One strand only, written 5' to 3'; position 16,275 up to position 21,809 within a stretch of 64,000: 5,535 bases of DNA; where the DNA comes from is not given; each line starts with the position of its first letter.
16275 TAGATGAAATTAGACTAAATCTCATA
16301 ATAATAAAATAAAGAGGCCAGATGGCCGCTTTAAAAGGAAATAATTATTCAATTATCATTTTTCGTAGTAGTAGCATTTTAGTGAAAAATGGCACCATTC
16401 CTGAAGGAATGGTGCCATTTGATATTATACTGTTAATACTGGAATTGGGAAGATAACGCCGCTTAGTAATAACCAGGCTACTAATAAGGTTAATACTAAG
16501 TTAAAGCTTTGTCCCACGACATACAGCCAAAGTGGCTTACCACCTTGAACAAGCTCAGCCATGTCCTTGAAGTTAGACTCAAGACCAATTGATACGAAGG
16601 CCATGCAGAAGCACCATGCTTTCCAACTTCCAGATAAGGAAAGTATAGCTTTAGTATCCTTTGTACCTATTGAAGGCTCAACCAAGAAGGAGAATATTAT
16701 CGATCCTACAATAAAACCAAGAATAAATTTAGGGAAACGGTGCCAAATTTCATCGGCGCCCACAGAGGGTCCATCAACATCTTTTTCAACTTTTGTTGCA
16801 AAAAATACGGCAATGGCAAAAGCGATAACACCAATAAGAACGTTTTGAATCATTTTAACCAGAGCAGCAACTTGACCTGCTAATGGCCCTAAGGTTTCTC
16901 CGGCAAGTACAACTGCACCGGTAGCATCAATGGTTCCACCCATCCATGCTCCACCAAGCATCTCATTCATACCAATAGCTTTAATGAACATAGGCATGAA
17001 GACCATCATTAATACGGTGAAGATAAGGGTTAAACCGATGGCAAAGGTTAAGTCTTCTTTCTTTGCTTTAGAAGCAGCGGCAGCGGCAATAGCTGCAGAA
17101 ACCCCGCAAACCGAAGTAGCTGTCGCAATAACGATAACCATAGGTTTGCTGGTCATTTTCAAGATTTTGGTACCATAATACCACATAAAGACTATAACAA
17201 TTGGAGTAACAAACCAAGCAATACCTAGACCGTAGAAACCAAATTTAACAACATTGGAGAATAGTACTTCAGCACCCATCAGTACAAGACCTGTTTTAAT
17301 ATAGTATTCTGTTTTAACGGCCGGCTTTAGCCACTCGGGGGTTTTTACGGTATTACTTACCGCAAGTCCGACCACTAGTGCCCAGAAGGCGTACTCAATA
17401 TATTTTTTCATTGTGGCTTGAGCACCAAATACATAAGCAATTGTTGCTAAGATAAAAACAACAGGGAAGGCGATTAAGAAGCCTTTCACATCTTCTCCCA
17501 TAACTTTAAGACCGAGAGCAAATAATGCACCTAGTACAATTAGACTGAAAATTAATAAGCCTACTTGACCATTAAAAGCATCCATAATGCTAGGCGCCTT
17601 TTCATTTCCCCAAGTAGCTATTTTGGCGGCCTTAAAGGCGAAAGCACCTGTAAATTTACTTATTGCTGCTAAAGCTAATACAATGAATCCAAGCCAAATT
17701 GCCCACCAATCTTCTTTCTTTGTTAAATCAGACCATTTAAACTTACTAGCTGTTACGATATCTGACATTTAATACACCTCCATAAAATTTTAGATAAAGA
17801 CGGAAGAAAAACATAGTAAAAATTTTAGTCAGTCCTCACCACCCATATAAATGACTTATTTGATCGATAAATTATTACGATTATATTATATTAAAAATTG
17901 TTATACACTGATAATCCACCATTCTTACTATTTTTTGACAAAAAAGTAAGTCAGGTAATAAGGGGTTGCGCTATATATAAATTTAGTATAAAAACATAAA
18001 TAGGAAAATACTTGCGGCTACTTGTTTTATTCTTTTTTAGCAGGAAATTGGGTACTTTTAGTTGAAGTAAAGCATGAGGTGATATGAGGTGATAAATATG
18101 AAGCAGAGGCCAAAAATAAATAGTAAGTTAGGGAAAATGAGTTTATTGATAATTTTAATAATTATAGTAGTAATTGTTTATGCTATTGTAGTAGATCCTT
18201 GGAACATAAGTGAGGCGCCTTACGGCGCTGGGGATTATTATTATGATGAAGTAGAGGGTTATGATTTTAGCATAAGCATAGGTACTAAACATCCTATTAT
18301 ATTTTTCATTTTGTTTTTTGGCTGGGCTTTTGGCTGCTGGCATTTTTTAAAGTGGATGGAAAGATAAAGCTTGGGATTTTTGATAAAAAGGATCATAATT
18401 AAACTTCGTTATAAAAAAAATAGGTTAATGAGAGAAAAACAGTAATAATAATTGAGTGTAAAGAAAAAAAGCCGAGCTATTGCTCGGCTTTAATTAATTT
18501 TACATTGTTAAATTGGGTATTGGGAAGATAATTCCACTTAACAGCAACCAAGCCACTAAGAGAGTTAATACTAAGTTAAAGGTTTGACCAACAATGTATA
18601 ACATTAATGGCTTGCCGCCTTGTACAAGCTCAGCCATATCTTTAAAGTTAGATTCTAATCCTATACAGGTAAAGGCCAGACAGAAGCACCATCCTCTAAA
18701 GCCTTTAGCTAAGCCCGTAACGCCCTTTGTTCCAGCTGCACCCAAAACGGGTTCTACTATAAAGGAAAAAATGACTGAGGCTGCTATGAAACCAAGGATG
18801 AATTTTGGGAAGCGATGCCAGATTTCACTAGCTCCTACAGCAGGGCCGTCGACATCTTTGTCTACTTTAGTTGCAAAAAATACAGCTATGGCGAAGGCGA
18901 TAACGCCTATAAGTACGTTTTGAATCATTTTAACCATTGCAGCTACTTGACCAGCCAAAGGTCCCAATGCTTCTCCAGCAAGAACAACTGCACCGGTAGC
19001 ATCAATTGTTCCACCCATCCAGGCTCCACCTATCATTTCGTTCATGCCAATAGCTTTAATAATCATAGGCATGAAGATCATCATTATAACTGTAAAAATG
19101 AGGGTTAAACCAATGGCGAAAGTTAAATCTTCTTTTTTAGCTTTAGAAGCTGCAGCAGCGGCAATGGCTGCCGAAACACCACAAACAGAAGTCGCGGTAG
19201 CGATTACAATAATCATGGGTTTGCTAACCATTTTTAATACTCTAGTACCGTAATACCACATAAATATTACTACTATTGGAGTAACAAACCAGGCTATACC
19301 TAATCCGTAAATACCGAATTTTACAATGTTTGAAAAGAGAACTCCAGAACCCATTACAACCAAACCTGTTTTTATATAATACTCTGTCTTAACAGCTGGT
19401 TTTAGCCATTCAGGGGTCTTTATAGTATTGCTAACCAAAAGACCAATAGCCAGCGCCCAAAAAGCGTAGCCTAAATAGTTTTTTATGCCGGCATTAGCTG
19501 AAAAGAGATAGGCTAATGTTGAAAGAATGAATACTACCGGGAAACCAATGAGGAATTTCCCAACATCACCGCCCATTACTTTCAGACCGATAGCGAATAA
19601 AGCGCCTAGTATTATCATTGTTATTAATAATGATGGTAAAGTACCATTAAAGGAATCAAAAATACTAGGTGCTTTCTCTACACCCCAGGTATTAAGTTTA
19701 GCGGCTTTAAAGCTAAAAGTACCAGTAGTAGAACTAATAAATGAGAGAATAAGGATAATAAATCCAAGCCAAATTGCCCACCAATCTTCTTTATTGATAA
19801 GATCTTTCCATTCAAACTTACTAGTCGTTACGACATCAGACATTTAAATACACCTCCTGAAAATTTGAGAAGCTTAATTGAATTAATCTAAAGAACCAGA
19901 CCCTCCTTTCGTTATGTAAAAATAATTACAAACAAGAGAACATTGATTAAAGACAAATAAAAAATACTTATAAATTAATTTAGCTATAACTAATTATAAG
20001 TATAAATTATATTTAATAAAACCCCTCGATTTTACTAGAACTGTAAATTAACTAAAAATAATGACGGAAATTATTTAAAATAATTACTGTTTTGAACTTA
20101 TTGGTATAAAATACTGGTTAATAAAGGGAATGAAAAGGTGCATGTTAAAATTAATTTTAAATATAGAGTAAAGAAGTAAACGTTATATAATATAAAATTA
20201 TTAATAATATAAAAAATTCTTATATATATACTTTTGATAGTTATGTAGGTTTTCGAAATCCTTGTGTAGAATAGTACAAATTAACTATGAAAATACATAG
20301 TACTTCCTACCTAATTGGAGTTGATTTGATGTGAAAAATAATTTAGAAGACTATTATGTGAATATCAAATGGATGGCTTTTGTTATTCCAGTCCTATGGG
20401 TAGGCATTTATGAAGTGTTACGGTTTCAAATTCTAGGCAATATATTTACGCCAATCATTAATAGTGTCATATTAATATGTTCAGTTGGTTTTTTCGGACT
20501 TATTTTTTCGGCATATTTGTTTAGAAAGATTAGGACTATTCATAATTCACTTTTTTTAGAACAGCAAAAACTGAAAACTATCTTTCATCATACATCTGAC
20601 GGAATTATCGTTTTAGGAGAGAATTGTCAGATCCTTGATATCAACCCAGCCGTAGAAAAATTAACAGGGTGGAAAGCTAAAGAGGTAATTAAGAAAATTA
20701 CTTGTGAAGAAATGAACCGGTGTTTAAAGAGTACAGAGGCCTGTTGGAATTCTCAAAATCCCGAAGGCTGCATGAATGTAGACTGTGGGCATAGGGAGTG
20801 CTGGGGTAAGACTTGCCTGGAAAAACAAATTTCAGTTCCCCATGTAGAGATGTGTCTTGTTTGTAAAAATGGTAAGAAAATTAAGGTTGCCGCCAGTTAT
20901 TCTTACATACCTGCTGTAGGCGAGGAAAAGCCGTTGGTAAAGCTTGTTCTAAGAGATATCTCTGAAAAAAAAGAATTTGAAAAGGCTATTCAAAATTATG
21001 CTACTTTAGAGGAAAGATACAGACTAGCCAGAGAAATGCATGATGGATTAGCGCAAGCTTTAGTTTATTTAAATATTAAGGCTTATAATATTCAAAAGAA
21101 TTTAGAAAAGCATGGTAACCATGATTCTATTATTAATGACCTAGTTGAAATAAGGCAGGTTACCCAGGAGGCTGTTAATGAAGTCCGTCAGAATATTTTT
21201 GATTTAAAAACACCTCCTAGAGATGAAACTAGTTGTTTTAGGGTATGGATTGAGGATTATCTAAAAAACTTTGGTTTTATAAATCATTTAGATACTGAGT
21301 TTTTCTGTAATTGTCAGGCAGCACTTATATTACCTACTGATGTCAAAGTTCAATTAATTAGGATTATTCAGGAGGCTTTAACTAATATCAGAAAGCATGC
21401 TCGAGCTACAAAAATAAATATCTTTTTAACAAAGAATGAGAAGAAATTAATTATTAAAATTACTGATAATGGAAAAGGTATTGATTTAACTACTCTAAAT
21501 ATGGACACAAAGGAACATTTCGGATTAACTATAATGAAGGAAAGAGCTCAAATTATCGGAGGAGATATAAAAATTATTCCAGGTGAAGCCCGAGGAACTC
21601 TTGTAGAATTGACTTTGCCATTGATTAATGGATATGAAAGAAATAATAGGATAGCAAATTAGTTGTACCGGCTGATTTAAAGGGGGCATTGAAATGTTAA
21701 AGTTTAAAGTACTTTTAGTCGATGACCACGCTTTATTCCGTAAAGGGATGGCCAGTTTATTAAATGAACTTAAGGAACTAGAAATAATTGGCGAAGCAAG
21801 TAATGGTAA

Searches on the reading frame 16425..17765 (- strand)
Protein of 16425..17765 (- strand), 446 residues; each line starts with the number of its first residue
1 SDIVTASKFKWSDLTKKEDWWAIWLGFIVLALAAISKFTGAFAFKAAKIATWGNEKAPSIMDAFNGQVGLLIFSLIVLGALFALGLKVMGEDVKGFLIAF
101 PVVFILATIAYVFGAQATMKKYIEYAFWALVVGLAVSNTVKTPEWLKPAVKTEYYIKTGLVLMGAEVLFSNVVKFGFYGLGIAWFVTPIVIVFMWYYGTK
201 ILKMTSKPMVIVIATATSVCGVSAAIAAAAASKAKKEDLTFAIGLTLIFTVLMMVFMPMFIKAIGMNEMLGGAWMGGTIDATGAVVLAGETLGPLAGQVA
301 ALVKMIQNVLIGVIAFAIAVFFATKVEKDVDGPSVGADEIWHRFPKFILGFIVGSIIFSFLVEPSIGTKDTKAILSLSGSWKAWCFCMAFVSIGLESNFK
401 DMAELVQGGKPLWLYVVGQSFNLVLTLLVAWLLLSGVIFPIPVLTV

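Call 66: search_protein_families(library=pfam, proteins=[window:16425-17765:-], max_evalue=0.00001)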
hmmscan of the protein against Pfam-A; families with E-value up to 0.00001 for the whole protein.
window:16425-17765:- (446 aa): 1 family
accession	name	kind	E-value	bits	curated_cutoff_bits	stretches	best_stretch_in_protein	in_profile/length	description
PF03601.19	Cons_hypoth698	-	1.8e-47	162.2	24.5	1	102-413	5-302/304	Conserved hypothetical protein 698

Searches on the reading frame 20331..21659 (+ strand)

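Call 66: search_protein_families(library=pfam, proteins=[window:20331-21659:+], max_evalue=0.00001)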
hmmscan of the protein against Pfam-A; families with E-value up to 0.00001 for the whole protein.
window:20331-21659:+ (443 aa): 5 families
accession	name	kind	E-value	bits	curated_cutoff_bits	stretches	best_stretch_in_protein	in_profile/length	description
PF02518.31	HATPase_c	-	2.2e-14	54.3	26.4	1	339-431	3-109/111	Histidine kinase-, DNA gyrase B-, and HSP90-like ATPase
PF07730.19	HisKA_3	-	1.9e-12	48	24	1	228-295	1-65/68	Histidine kinase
PF00989.32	PAS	-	2.1e-07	31.3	22.6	1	80-129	2-51/113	PAS fold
PF13426.13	PAS_9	-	7.8e-07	29.8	27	1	89-212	1-103/103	PAS domain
PF13188.13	PAS_8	-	1.5e-06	28.3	21.8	1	80-125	2-47/65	PAS domain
